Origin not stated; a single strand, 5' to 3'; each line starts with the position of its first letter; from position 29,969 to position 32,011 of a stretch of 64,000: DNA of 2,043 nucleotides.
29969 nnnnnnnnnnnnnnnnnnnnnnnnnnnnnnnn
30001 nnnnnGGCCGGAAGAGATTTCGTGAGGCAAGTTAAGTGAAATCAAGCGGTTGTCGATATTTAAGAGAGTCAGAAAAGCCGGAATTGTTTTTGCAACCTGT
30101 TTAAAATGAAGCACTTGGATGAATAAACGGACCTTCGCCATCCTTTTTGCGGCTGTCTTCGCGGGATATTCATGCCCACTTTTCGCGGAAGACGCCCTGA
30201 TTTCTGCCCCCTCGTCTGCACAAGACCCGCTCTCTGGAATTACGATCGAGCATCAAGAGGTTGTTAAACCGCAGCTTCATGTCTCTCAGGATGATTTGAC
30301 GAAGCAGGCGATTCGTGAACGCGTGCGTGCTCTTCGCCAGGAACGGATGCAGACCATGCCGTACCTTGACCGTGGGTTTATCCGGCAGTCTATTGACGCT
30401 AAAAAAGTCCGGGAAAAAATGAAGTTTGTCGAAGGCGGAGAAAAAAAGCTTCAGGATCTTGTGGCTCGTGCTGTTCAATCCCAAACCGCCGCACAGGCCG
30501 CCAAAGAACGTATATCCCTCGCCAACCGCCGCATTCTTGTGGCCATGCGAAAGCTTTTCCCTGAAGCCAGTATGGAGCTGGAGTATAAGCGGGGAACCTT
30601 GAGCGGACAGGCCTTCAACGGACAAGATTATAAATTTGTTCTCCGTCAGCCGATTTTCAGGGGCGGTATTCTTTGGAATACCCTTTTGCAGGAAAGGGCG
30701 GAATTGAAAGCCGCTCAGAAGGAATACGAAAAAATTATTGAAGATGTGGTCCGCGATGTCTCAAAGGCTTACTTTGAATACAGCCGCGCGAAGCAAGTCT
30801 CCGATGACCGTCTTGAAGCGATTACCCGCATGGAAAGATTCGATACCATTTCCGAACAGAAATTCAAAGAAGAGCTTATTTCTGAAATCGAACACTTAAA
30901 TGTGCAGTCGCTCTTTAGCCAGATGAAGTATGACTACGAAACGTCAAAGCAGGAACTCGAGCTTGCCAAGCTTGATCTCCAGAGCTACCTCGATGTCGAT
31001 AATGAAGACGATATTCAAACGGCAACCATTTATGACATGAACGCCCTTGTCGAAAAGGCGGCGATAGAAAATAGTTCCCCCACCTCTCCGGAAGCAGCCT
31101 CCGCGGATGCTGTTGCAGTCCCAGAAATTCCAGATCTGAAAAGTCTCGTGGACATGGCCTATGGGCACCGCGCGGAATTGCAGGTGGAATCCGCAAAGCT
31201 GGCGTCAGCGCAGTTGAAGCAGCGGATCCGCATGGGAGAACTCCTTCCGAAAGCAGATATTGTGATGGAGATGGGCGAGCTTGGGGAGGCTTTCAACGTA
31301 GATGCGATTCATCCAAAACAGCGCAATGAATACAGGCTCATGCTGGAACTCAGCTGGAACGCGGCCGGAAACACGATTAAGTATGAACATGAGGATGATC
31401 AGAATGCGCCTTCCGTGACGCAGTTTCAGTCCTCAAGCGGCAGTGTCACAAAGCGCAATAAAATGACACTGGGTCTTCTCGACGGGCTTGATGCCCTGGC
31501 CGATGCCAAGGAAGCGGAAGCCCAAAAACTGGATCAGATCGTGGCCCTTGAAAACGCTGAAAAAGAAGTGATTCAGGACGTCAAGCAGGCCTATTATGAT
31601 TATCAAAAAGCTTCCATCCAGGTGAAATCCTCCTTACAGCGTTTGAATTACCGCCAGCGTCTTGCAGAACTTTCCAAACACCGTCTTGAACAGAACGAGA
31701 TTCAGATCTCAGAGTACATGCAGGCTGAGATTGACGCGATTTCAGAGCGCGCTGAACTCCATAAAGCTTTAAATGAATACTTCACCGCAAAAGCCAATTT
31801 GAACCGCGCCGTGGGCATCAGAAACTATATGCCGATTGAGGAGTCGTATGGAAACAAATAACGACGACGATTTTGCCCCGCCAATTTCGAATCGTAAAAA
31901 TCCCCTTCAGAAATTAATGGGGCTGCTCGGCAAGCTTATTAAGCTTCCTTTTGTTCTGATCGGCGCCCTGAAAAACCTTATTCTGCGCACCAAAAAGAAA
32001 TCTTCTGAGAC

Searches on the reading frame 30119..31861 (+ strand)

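Call 17: search_protein_families(library=pfam, proteins=[window:30119-31861:+], max_evalue=0.001)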
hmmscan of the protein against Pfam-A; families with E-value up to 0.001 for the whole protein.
window:30119-31861:+ (580 aa): 1 family
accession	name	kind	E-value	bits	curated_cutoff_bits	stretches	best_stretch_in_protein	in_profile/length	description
PF02321.23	OEP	-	3.1e-31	109.1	22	2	111-291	1-186/187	Outer membrane efflux protein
